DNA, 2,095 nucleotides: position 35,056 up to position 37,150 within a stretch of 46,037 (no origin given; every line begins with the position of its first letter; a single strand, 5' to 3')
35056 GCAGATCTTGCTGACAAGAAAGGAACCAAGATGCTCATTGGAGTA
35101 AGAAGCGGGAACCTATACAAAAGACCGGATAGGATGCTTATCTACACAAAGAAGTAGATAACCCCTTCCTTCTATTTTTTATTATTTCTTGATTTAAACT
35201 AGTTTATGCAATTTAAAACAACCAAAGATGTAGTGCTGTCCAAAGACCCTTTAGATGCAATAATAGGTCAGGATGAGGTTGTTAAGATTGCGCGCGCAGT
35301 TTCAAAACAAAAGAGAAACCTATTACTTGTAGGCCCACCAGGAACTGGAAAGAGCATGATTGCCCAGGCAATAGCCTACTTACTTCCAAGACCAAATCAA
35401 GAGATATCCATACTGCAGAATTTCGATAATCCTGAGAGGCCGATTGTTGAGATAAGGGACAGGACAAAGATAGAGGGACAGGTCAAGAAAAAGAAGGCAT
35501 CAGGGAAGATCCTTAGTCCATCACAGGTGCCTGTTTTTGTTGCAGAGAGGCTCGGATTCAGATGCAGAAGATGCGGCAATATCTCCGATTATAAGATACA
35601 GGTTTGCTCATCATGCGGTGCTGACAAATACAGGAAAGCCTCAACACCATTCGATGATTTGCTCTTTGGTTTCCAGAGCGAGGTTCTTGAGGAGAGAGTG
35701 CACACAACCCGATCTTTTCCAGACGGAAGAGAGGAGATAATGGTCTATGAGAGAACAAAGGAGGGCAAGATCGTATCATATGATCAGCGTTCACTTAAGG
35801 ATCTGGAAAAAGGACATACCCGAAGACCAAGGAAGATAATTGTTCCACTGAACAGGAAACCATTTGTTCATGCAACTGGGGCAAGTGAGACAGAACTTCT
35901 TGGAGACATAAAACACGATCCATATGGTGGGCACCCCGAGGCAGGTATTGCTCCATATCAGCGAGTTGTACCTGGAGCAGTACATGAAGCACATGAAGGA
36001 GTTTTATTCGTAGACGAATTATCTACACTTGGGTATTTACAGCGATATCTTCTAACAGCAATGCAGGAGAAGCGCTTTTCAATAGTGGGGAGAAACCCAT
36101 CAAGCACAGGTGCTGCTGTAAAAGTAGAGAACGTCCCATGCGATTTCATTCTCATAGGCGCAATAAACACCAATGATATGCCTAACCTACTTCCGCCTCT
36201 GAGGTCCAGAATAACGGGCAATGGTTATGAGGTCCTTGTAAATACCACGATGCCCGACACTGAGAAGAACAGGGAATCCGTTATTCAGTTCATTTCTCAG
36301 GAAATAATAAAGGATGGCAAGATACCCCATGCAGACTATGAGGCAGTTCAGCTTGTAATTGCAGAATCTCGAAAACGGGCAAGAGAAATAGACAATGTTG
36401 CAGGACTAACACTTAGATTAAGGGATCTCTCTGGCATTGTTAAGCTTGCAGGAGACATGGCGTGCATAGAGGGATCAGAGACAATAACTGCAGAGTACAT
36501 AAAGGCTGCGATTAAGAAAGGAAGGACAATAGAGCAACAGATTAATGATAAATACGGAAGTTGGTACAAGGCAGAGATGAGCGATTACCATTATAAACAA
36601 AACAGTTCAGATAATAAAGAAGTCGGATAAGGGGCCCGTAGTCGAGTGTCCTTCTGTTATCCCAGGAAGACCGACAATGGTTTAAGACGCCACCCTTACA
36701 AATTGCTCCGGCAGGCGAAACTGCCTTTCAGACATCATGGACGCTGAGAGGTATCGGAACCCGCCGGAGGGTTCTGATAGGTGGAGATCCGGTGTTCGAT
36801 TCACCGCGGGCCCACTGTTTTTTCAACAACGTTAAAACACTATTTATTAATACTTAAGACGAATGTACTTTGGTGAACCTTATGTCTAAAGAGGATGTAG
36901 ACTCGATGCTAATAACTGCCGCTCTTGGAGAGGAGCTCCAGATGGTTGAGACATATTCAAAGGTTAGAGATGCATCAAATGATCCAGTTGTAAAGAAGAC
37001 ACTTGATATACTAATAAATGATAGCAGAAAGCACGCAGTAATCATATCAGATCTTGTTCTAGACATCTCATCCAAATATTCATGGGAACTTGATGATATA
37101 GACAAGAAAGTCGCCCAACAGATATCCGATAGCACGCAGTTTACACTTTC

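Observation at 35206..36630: LonB-like AAA+ ATPase without membrane anchor or protease domain, carrying a zinc-ribbon insert and abutting the tRNA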

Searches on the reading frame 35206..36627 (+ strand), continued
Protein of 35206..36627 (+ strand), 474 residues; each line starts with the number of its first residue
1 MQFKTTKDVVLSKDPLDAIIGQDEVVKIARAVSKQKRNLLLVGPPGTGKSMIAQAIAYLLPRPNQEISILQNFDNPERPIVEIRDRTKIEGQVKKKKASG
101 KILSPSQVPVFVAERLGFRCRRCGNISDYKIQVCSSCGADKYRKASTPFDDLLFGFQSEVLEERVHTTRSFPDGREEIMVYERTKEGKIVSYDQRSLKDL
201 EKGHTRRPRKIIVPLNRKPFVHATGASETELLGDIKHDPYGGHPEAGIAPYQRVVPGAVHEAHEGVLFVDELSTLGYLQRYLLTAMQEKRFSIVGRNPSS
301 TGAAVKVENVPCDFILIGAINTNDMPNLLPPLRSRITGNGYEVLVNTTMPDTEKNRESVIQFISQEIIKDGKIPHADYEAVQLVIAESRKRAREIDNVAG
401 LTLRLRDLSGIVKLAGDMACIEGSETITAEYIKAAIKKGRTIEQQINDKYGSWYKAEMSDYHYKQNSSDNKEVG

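Call 58: list_cluster_members(proteins=[P0121, P0122, P0125, P0130, P0131, P0133, P0135, P0140, P0129, P0132])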
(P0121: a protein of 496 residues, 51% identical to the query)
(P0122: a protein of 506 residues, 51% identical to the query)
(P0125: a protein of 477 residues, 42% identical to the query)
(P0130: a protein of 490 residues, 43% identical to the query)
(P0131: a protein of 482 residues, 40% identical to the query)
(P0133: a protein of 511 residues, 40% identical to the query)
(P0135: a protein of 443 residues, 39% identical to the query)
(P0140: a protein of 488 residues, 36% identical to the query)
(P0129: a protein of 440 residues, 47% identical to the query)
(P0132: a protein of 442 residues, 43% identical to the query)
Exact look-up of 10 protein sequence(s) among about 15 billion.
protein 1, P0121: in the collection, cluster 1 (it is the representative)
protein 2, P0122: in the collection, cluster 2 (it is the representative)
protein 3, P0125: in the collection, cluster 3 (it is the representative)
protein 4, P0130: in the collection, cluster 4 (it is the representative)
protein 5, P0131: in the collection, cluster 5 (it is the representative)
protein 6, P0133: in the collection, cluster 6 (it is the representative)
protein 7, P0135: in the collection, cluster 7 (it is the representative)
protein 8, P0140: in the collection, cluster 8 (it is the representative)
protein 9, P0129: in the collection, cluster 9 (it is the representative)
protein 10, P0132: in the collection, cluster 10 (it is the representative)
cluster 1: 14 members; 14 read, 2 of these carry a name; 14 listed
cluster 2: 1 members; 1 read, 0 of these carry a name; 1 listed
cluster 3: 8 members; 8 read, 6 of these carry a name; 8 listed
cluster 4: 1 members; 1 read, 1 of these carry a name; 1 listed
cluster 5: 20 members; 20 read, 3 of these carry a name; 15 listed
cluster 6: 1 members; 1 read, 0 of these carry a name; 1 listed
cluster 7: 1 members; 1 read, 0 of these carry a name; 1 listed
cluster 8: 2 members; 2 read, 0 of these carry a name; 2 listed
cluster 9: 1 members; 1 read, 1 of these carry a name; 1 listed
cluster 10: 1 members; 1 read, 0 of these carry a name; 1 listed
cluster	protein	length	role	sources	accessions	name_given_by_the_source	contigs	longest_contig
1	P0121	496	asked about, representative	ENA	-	-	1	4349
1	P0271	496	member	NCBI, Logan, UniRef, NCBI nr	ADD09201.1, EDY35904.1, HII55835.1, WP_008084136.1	ATP-binding protein [Candidatus Aciduliprofundum boonei] | AAA ATPase central domain protein n=1 Tax=Aciduliprofundum boonei (strain DSM 19572 / ...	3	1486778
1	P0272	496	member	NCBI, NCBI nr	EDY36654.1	Magnesium chelatase, subunit ChlI family [Aciduliprofundum boonei T469]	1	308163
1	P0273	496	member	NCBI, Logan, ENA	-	-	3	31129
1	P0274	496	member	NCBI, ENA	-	-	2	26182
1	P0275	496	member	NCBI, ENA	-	-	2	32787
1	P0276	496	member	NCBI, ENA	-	-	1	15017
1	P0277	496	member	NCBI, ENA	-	-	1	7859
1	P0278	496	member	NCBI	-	-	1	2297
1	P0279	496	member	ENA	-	-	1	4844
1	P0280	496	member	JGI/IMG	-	-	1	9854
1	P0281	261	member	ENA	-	-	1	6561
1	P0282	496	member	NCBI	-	-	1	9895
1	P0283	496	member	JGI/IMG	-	-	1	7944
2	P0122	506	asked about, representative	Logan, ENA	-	-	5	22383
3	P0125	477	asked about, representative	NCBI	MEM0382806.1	MAG: ATP-binding protein [Candidatus Anstonellales archaeon]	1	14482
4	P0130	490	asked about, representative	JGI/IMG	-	predicted ATP-dependent protease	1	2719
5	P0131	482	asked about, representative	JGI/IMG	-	predicted ATP-dependent protease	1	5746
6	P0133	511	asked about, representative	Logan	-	-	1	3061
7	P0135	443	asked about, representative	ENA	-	-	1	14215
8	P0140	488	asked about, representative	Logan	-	-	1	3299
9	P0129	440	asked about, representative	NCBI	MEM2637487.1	MAG: ATP-binding protein [Candidatus Korarchaeota archaeon]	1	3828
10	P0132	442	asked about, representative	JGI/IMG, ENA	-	-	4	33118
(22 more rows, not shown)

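Call 75: find_related_loci(query=A4, collection=metagenome_contigs, flank=5000)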
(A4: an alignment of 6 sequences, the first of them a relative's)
Query A4 (482 aa) in metagenome_contigs; peptide patterns used: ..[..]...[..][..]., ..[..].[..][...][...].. (x = any residue, [..] = any of these).
600 stretches matched a pattern (row limit reached: there are more); 216 encode a relative of the query (tblastn E <= 1e-3); the best 80 are kept; 80 distinct loci.
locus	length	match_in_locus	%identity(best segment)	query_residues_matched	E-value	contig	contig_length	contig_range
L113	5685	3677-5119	88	2-482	0e+0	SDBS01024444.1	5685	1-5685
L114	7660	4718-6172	59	1-482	0e+0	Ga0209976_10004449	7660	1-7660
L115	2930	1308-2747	58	4-482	0e+0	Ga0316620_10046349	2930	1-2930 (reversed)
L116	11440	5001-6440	56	4-482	6e-168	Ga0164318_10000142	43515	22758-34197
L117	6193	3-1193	54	89-482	4e-137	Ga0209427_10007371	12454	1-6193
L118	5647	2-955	64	166-482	2e-130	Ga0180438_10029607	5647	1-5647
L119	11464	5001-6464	41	10-482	4e-115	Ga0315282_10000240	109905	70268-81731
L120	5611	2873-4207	42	10-453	1e-113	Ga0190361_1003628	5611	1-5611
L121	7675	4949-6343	40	3-472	2e-112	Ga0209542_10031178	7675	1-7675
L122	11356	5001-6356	40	13-473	3e-111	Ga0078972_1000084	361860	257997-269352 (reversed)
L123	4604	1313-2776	39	10-482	1e-111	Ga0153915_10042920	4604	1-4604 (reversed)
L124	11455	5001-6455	40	8-482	7e-110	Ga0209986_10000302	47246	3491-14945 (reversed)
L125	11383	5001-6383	42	9-469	8e-110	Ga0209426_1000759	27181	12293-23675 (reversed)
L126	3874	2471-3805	41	12-453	3e-111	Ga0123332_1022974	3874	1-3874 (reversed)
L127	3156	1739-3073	41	12-453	1e-112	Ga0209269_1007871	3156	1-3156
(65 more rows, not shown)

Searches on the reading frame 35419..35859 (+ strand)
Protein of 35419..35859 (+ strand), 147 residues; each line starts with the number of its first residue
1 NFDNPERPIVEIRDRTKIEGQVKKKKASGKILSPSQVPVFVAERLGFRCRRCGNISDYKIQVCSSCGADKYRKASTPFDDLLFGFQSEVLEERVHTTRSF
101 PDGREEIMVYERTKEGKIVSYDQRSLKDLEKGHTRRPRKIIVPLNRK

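Call 43: search_protein_families(library=pfam, proteins=[window:35419-35859:+], max_evalue=0.01)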
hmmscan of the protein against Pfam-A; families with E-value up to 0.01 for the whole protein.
window:35419-35859:+ (147 aa): 2 families
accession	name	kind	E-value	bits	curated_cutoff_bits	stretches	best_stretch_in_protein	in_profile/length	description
PF23458.2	DUF7130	-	0.00059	20.1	35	1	6-70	11-80/89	Domain of unknown function (DUF7130)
PF23783.1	Zn_ribbon_TiaS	-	0.0073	16.5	27.3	1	46-62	19-35/41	TiaS C-terminal zinc ribbon domain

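Call 47: predict_structure(alignment_id=A2)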
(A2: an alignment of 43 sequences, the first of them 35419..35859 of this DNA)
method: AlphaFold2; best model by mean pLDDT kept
length: 147 residues; sequences in the alignment: 43
mean_pLDDT: 83.4   pTM: 0.67
mean pLDDT of the five models: 83.4, 81.6, 81.2, 80.7, 80.4
residues with pLDDT >= 90: 68; 70-90: 50; 50-70: 29; < 50: 0
segments of 3 or more residues with pLDDT < 50: none
pLDDT, mean of each block of 10 residues (from residue 1): 80 79 71 95 94 94 92 70 64 93 95 93 88 67 71
secondary structure, 60 per line:
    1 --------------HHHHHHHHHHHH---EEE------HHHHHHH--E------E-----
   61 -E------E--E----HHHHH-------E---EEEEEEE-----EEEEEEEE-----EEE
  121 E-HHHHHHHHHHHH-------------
elements in order: H15-26 E30-32 H39-45 H77-81 E93-99 E105-112 E118-121 H123-134

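Call 59: fold_search(model_id=the predicted structure, library=pdb)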
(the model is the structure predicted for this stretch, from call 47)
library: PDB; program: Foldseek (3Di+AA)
matches with E <= 10: 1000; with E <= 0.001: 0
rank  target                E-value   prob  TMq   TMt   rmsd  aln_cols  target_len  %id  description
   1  7r7j_B                3.1e-02  0.60  0.19  0.07  12.1        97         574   15  Crystal structure of RadD with ADP (released 2022-04-13)
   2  7r7j_A                5.7e-02  0.44  0.19  0.07  12.0        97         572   15  Crystal structure of RadD with ADP (released 2022-04-13)
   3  2r78_C                2.2e-01  0.35  0.14  0.17   3.8        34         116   20  Crystal structure of a domain of the sensory box sensor histidine kinase/response regulator from Geobacter sulfurreduc (released 2007-09-25)
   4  6d2s                  2.4e-01  0.28  0.17  0.10  11.8        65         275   14  Mycobacterium tuberculosis transcriptional regulator (released 2019-04-17)
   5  7r56                  3.0e-01  0.54  0.17  0.18   8.0        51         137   12  Crystal structure of PpSB1-LOV-I48T mutant (light state) (released 2022-12-21)
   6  2r78_A                3.0e-01  0.47  0.16  0.19   3.2        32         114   19  Crystal structure of a domain of the sensory box sensor histidine kinase/response regulator from Geobacter sulfurreduc (released 2007-09-25)
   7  9f91_I                3.2e-01  0.84  0.20  0.40   6.4        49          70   20  Crystal structure of a designed Respiratory Syncytial Virus immunogen in complex with RSV90 fab (released 2025-05-21)
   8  6htj_A                3.2e-01  0.30  0.17  0.20   9.6        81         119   17  Crystal structure of the translation recovery factor Trf from Sulfolobus solfataricus (released 2019-10-16)
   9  3jvu_B                3.2e-01  0.15  0.20  0.10  17.6       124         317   10  Crystal structure of unliganded P. aeruginosa PilT (released 2010-07-21)
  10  3jvu_C                3.2e-01  0.15  0.20  0.10  17.6       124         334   10  Crystal structure of unliganded P. aeruginosa PilT (released 2010-07-21)
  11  1s4m_B                3.4e-01  0.60  0.18  0.10   5.5        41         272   15  Crystal structure of flavin binding to FAD synthetase from Thermotoga maritina (released 2004-10-19)
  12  3n8b_B                3.4e-01  0.21  0.16  0.23   6.2        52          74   13  Crystal Structure of Borrelia burgdorferi Pur-alpha (released 2010-10-06)
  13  6htj_B                3.7e-01  0.28  0.15  0.19   9.8        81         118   17  Crystal structure of the translation recovery factor Trf from Sulfolobus solfataricus (released 2019-10-16)
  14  3lib_C                4.1e-01  0.63  0.19  0.11   4.9        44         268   18  Crystal Structure of the extracellular domain of the putative histidine kinase mmHK1S-Z3 (released 2010-05-05)
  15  2i1l_B                4.1e-01  0.57  0.18  0.10   4.9        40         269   15  Crystal structure of the C2 form of FAD synthetase from Thermotoga maritima (released 2006-11-07)
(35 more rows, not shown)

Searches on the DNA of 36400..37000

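Call 27: search_rna_families(source=window, start=36400, end=37000, threshold=evalue, max_evalue=1, show_alignments=2)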
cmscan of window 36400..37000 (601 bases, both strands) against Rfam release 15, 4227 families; matches with E-value up to 1: 0.
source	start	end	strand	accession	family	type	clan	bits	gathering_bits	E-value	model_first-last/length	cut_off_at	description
